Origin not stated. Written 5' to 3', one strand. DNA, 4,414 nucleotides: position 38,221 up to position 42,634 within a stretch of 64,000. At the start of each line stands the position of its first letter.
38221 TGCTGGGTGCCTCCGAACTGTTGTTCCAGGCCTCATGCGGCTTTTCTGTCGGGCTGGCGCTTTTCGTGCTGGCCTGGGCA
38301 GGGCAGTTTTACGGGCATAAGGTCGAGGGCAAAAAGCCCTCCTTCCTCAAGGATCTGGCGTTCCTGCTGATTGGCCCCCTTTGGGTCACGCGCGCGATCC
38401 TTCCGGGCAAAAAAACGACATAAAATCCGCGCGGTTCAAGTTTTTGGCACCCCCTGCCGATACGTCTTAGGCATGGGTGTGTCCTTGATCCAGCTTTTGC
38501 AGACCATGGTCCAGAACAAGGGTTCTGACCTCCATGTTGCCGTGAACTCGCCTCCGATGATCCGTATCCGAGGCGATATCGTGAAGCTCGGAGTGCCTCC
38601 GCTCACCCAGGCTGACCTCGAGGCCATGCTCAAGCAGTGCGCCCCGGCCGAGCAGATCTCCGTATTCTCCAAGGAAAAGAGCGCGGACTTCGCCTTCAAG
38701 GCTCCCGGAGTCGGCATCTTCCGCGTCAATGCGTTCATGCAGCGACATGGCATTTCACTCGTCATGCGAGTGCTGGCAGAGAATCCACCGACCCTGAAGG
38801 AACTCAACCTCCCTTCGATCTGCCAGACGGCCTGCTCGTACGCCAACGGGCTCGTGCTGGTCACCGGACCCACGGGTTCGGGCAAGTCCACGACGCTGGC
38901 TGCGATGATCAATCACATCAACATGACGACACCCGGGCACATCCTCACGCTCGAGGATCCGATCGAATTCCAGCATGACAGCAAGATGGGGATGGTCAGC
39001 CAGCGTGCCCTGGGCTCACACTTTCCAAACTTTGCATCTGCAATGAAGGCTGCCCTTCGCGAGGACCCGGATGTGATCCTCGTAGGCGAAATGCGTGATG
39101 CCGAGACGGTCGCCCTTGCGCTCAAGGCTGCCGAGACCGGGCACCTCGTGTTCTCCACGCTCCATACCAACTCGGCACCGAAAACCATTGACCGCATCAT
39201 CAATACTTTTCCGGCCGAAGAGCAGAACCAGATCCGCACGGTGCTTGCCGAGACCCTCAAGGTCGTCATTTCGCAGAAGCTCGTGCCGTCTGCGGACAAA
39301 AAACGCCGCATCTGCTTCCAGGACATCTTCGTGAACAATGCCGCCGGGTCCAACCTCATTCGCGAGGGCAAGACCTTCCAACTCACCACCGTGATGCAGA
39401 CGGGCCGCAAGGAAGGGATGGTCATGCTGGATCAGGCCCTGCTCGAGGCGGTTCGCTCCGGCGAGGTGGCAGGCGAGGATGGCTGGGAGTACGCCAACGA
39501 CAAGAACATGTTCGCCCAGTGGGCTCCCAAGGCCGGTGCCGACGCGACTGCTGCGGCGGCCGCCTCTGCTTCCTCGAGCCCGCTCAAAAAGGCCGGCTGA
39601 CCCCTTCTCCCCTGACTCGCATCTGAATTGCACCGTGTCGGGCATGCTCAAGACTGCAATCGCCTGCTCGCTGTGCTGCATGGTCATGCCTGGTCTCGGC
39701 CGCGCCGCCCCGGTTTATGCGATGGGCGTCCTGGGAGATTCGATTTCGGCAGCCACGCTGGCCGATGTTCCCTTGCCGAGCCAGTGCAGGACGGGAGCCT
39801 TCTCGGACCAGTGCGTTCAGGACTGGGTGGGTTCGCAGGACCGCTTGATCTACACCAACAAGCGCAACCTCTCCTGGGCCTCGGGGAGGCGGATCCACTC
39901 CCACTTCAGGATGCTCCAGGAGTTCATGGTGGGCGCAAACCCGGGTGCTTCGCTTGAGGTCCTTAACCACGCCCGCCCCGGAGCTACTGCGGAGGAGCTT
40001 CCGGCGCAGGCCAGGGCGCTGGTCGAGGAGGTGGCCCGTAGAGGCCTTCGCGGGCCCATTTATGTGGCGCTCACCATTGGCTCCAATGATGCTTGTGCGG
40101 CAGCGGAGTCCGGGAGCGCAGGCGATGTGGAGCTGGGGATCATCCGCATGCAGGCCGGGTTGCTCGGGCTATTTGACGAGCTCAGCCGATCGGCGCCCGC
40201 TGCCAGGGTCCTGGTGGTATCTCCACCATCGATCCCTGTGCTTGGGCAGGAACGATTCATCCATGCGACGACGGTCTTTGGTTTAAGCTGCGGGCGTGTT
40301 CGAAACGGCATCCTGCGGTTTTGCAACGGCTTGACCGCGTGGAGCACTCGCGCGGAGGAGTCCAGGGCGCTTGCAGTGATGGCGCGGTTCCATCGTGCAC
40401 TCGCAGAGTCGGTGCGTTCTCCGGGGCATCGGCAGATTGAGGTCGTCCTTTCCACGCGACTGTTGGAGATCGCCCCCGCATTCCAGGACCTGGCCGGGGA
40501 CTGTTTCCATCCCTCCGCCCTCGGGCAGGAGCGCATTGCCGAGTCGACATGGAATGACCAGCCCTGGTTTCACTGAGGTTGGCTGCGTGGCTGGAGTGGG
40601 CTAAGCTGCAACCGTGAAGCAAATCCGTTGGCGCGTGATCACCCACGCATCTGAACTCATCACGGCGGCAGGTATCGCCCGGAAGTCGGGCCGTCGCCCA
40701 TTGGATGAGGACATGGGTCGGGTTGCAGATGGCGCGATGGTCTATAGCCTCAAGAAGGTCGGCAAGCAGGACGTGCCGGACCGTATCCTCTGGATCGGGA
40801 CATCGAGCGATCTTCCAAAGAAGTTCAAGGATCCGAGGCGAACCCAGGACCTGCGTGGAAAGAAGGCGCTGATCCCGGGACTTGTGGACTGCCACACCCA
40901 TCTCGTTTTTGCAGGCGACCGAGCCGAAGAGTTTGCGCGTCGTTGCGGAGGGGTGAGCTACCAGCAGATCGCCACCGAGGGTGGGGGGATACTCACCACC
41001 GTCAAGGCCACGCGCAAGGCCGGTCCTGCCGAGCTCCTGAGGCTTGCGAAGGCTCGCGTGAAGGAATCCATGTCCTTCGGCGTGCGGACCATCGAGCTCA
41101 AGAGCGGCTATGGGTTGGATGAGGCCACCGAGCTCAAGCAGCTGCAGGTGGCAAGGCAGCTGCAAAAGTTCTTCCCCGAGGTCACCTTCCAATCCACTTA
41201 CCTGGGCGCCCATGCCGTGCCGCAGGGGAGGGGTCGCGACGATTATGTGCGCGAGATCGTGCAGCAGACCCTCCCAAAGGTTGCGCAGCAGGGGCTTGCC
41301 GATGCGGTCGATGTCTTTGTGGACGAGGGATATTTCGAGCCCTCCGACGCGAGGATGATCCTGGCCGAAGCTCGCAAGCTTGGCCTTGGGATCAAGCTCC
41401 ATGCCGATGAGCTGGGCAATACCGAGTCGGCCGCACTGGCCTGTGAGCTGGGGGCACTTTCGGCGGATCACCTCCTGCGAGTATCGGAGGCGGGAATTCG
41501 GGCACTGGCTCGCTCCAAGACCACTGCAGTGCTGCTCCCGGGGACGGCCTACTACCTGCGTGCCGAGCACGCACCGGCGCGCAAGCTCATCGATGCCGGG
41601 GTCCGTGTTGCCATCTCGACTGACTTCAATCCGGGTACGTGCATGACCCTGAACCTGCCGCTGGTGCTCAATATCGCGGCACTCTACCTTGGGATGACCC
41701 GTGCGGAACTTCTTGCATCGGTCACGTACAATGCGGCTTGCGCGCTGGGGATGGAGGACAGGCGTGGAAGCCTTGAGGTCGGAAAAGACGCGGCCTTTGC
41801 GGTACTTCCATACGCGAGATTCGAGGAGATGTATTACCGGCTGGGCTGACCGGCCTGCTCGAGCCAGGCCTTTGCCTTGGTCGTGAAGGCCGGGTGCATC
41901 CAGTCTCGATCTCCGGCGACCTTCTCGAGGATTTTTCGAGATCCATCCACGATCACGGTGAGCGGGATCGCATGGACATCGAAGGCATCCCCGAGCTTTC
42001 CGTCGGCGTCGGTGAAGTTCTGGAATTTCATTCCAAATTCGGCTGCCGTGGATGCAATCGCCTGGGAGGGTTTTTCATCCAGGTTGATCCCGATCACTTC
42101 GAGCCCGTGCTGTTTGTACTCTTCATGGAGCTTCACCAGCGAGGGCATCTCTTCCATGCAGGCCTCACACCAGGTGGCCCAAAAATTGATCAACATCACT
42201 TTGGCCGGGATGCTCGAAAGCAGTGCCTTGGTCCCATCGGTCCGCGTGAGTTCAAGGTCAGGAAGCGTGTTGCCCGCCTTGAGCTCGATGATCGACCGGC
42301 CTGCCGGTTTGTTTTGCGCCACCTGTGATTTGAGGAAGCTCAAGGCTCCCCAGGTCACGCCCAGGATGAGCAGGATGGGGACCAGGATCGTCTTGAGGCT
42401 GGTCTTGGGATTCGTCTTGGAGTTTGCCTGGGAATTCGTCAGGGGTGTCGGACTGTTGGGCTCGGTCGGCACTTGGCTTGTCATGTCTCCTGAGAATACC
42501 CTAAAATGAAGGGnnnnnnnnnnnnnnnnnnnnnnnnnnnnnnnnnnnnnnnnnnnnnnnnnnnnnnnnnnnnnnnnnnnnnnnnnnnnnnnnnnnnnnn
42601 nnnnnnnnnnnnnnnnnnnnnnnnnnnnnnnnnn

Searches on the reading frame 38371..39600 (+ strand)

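Call 68: search_protein_families(library=ncbifam, proteins=[window:38371-39600:+], max_evalue=0.001)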
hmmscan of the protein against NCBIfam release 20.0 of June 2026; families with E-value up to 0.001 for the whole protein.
window:38371-39600:+ (409 aa): 17 families
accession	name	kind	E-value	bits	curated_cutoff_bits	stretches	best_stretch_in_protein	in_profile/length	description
TIGR01420.1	pilT_fam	subfamily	3.1e-130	434.4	319.1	1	39-379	2-342/343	PilT/PilU family type 4a pilus ATPase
TIGR02524.1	dot_icm_DotB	equivalog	7.3e-48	163.6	463.3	1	125-350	100-330/358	Dot/Icm type IV secretion system ATPase DotB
TIGR02525.1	plasmid_TraJ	equivalog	1.2e-44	152.9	368.3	1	124-330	114-323/372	plasmid transfer ATPase TraJ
NF007755.0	PRK10436.1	equivalog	1e-42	146.4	617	1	39-305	89-355/465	type II secretion system protein GspE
TIGR02533.1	type_II_gspE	equivalog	2.4e-42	145.2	630.25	1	117-307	195-381/486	type II secretion system ATPase GspE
TIGR02538.1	type_IV_pilB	equivalog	5e-42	144.3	675.65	1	117-317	268-458/564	type IV-A pilus assembly ATPase PilB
NF041000.1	ATPase_ComGA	equivalog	6.7e-41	140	300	1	42-306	3-266/267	competence type IV pilus ATPase ComGA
NF053534.1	T4PilAsmATPsTfpB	equivalog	4.4e-35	121.1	850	1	42-279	208-452/584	type IV pilus assembly ATPase TfpB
TIGR02782.1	TrbB_P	equivalog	2.7e-20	72.9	304.55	1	161-314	138-287/303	P-type conjugative transfer ATPase TrbB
NF058587.1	archaellum_moto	equivalog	1.7e-18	66.7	550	1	161-310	277-422/527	archaellum flagellar ATPase motor FlaI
NF010407.0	PRK13833.1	subfamily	2e-16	60.3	499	1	162-323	147-306/323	conjugal transfer protein TrbB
TIGR02788.1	VirB11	equivalog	2.8e-16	59.4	249.95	1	161-312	146-304/308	P-type DNA transfer ATPase VirB11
NF010469.0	PRK13894.1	subfamily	4.5e-15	55.8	508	1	161-305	151-295/320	conjugal transfer ATPase TrbB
TIGR03819.1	heli_sec_ATPase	hypoth_equivalog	1.7e-13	50.5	373.15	1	118-300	130-323/340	TadA family conjugal transfer-associated ATPase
NF053672.1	bindosome_BasE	exception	1.2e-09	37.4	1000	1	158-313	269-421/512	bindosome assembly system ATPase subunit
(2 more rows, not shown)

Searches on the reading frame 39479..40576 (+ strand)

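Call 3: search_protein_families(library=pfam, proteins=[window:39479-40576:+], max_evalue=10)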
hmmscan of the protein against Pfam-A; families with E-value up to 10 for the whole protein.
window:39479-40576:+ (365 aa): 2 families
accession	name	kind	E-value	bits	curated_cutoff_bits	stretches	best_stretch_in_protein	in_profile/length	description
PF00657.28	Lipase_GDSL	-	3.4e-08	34.3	23.6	1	84-355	3-206/208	GDSL-like Lipase/Acylhydrolase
PF13472.12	Lipase_GDSL_2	-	2.7e-06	28.5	32.9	1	160-351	34-177/178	GDSL-like Lipase/Acylhydrolase family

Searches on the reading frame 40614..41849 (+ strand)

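Call 3: search_protein_families(library=pfam, proteins=[window:40614-41849:+], max_evalue=10)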
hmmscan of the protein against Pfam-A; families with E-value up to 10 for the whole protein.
window:40614-41849:+ (411 aa): 3 families
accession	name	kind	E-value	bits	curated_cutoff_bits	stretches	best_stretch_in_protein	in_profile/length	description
PF01979.26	Amidohydro_1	-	1.4e-18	67.7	25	1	86-403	2-326/345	Amidohydrolase family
PF07969.17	Amidohydro_3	-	1.3e-17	64.9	29.7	2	125-403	136-449/472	Amidohydrolase family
PF00962.28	A_deaminase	-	0.008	15.7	27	1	212-375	142-310/330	Adenosine deaminase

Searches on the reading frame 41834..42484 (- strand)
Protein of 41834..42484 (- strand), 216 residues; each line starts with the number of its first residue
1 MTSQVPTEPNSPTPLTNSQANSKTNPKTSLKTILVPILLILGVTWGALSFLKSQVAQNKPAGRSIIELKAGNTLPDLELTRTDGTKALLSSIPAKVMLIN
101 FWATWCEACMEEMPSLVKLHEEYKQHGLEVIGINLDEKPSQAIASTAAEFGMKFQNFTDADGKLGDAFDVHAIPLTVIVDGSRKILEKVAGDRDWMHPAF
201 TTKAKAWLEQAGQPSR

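Call 3: search_protein_families(library=pfam, proteins=[window:41834-42484:-], max_evalue=10)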
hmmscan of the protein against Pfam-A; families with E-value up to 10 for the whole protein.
window:41834-42484:- (216 aa): 8 families
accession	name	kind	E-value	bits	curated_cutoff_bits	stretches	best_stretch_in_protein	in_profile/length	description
PF08534.16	Redoxin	-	1.7e-21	77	26.6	1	69-193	1-136/148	Redoxin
PF00578.27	AhpC-TSA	-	3e-21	76.1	26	1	71-185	2-121/124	AhpC/TSA family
PF13905.12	Thioredoxin_8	-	4e-14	53.2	27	1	95-185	2-94/94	Thioredoxin-like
PF00085.26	Thioredoxin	-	4.1e-08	33.6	23.5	1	93-142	17-65/103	Thioredoxin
PF13728.12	TraF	-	9.6e-05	22.7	23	1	83-151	118-189/224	F plasmid transfer operon protein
PF00255.25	GSHPx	-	0.00063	19.7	27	1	77-134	4-60/108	Glutathione peroxidase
PF13098.12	Thioredoxin_2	-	0.0012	19.6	27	1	95-191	6-93/104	Thioredoxin-like domain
PF20029.6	DUF6436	-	0.23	11.6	27.3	1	91-183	17-85/133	Domain of unknown function (DUF6436)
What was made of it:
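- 41834..42484 (-): Divergent partner gene: a membrane-anchored TlpA/ResA/DsbE-like thiol-disulfide oxidoreductase with a WCEAC active site. Its start codon overlaps the -35 of the small gene. Pfam Redoxin 1.7e-21 and AhpC-TSA 3e-21 (call 3).
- On TlpA/ResA/DsbE thiol-disulfide oxidoreductase (partner gene 41834..42484): Pfam Redoxin 77 bits and AhpC-TSA 76 bits (call 3).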

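Call 68: search_protein_families(library=ncbifam, proteins=[window:41834-42484:-], max_evalue=0.001)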
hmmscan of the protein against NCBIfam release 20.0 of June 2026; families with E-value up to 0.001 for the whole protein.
window:41834-42484:- (216 aa): 14 families
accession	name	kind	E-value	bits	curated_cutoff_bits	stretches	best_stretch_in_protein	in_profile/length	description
NF002854.0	PRK03147.1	subfamily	2.1e-26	92.8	170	1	43-192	16-159/176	thiol-disulfide oxidoreductase ResA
NF047696.1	ThlDiSintTplARhiz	equivalog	5.9e-19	68.7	230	1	71-196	74-204/219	thiol:disulfide interchange protein TlpA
TIGR00385.1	dsbE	subfamily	5e-18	65.3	123.15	1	34-194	2-159/173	DsbE family thiol:disulfide interchange protein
NF041054.1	WAxxUGC_long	equivalog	1e-12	48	300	1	72-184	82-193/354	ResA-like WAxxUGC motif-containing protein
NF011941.0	PRK15412.1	equivalog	3.2e-12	46.4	359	1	32-193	5-163/185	thiol:disulfide interchange protein DsbE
NF041202.1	StoA_CxxC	exception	1.2e-11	44.8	210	1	77-191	36-150/163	endospore biogenesis thiol-disulfide oxidoreductase StoA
NF010625.0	PRK14018.1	equivalog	2.3e-09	36.3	522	1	69-191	33-158/521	bifunctional peptide-methionine (S)-S-oxide reductase MsrA/peptide-methionine (R)-S-oxide reductase MsrB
TIGR01068.1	thioredoxin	equivalog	1.2e-08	35.1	96.8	1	95-143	15-62/101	thioredoxin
NF006898.0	PRK09381.1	equivalog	6.6e-06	26.5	138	1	96-142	23-68/109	thioredoxin TrxA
NF006960.0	PRK09437.1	equivalog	1.1e-05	25.4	140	1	67-171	3-106/156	thioredoxin-dependent thiol peroxidase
NF047697.1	ThioredTrxAClost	equivalog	1.8e-05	24.8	140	1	95-136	18-58/105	thioredoxin TrxA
TIGR01126.1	pdi_dom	equivalog_domain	5e-05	23.5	107.2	1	94-139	14-59/105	protein disulfide-isomerase domain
NF008229.0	PRK10996.1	equivalog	0.00031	20.5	125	0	94-137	52-94/141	thioredoxin TrxC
NF009668.0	PRK13189.1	equivalog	0.00078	18.7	211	0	69-140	11-83/224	peroxiredoxin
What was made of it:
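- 41834..42484 (-): NCBIfam ResA/TlpA/DsbE matches below the equivalog cutoffs (call 68).
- On TlpA/ResA/DsbE thiol-disulfide oxidoreductase (partner gene 41834..42484): NCBIfam ResA scores 92.8 bits (cutoff 170) and TlpA 68.7 (cutoff 230), so it is a generic family member rather than an equivalog (call 68).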
